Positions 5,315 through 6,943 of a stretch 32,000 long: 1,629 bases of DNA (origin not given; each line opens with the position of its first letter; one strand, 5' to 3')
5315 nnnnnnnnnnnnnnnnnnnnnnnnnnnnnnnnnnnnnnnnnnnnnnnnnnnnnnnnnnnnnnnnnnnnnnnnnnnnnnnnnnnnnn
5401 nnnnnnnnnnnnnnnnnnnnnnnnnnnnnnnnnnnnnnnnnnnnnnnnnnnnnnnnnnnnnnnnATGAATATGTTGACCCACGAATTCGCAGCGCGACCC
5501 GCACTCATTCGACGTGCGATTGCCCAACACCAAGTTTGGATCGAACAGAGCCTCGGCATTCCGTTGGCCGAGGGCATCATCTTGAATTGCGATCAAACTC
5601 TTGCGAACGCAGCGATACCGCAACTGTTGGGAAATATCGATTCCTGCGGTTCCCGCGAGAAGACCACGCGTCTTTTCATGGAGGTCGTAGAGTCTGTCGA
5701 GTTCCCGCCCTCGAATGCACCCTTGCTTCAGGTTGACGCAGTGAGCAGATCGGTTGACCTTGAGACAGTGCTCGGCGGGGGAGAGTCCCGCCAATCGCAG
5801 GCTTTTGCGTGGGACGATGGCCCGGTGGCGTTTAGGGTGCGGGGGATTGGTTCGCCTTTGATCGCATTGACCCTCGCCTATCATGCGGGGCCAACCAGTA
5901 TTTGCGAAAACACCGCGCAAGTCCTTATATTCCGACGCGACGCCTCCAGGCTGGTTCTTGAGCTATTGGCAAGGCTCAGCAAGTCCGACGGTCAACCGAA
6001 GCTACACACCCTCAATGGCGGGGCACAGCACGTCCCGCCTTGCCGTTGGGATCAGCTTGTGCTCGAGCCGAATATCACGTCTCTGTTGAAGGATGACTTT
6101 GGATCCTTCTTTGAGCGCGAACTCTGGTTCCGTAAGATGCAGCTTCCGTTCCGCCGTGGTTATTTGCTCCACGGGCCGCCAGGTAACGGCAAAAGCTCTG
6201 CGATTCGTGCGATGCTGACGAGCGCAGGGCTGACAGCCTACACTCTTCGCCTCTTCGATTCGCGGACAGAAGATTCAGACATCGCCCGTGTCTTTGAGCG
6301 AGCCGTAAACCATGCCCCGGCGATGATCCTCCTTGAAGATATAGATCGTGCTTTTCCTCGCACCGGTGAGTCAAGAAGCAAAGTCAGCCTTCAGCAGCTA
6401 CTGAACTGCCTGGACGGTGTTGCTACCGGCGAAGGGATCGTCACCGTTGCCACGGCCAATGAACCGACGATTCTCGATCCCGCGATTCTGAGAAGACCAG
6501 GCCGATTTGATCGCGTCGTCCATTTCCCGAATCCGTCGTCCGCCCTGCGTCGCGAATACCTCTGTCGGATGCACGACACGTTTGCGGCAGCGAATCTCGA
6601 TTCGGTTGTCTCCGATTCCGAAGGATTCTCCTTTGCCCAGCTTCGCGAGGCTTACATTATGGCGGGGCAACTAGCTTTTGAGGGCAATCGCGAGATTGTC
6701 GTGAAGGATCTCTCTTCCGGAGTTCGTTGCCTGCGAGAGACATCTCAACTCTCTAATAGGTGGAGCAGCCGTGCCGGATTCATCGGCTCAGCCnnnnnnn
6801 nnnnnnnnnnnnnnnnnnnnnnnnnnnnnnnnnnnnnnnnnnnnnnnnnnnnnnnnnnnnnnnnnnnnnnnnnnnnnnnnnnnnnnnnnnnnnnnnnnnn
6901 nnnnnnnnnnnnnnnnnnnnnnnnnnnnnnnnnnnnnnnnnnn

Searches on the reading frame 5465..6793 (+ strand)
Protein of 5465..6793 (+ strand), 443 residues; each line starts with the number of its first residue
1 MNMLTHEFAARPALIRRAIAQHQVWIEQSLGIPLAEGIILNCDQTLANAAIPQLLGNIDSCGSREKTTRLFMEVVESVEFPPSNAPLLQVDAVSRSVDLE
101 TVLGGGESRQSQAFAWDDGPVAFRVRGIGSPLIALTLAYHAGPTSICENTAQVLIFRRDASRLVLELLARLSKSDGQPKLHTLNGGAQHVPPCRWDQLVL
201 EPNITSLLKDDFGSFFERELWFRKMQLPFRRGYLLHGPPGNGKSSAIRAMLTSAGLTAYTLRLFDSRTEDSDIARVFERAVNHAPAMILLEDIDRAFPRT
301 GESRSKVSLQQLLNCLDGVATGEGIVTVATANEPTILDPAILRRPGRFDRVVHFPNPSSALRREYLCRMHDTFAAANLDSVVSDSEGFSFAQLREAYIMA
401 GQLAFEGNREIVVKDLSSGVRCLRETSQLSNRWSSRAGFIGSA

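Call 5: search_protein_families(library=pfam, proteins=[window:5465-6793:+])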
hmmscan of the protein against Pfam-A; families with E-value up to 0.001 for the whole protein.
window:5465-6793:+ (443 aa): 1 family
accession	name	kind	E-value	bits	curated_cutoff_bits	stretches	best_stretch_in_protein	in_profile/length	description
PF00004.35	AAA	-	6.6e-21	75.6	21.2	1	233-355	1-130/131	ATPase family associated with various cellular activities (AAA)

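Call 48: search_protein_families(library=padloc, max_evalue=0.01, proteins=[window:5465-6793:+])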
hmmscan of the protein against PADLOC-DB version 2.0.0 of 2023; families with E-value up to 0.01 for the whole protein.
window:5465-6793:+ (443 aa): 7 families
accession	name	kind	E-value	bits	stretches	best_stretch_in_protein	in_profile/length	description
PDLC02196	IetA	-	1.1e-11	42.8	1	196-402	89-299/374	-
PDLC04232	IetA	-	2.1e-09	35.2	1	189-395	76-287/330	-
PDLC02195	IetA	-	1.5e-07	29.1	1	222-394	129-306/395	-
PDLC00915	TRIP13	-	2e-05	22.1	0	316-374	172-228/302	TRIP13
PDLC04231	IetA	-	0.00037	18.4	1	230-361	117-251/262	-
PDLC04140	mad8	-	0.0034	15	1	230-384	27-129/314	mads_8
PDLC00914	TRIP13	-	0.0064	14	0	306-396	169-265/302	TRIP13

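Call 73: search_protein_families(library=ncbifam, max_evalue=1, proteins=[window:5465-6793:+])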
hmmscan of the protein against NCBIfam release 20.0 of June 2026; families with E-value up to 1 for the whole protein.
window:5465-6793:+ (443 aa): 14 families
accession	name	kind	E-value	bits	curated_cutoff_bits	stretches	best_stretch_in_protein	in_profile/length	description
TIGR01243.1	CDC48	subfamily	8.2e-24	83.9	802.65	1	190-392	447-660/733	CDC48 family AAA ATPase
TIGR01242.2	TIGR01242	subfamily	1.6e-21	76.7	500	1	222-420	140-352/362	proteasome-activating nucleotidase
NF003069.1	PRK03992.1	subfamily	2.7e-21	76.2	500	1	222-422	157-371/379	proteasome-activating nucleotidase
TIGR01241.2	FtsH_fam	equivalog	1.2e-19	70.5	600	1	230-412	195-390/598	ATP-dependent zinc metalloprotease FtsH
NF047747.1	PrtsmActNtasePan2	equivalog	2e-17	63.5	700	1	227-417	182-386/397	proteasome-activating nucleotidase Pan2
NF008004.0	PRK10733.1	equivalog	3.8e-17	61.5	1008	1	222-412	177-380/644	ATP-dependent zinc metalloprotease FtsH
NF047748.1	PrtsmActNtasePan1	equivalog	5.2e-16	58.7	750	1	229-419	181-385/405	proteasome-activating nucleotidase Pan1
TIGR03689.1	pup_AAA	equivalog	5e-12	45.3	504.75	1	208-362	194-370/512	proteasome ATPase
NF042959.1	IteA_antiphage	equivalog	8.2e-11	41.7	510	1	193-400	89-300/367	anti-phage ATPase IteA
NF041006.2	cell_div_CdvC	equivalog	6e-06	25.4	650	1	227-395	131-313/370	cell division protein CdvC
NF003229.0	PRK04195.1-5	equivalog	0.00013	20.9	280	1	224-293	38-112/413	replication factor C large subunit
NF003228.0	PRK04195.1-4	equivalog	0.031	13.1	456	1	231-282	38-88/502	replication factor C large subunit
NF003227.0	PRK04195.1-2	equivalog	0.031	13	502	1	226-278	39-90/487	replication factor C large subunit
NF003226.0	PRK04195.1-1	equivalog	0.078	11.9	588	1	230-281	40-90/405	replication factor C large subunit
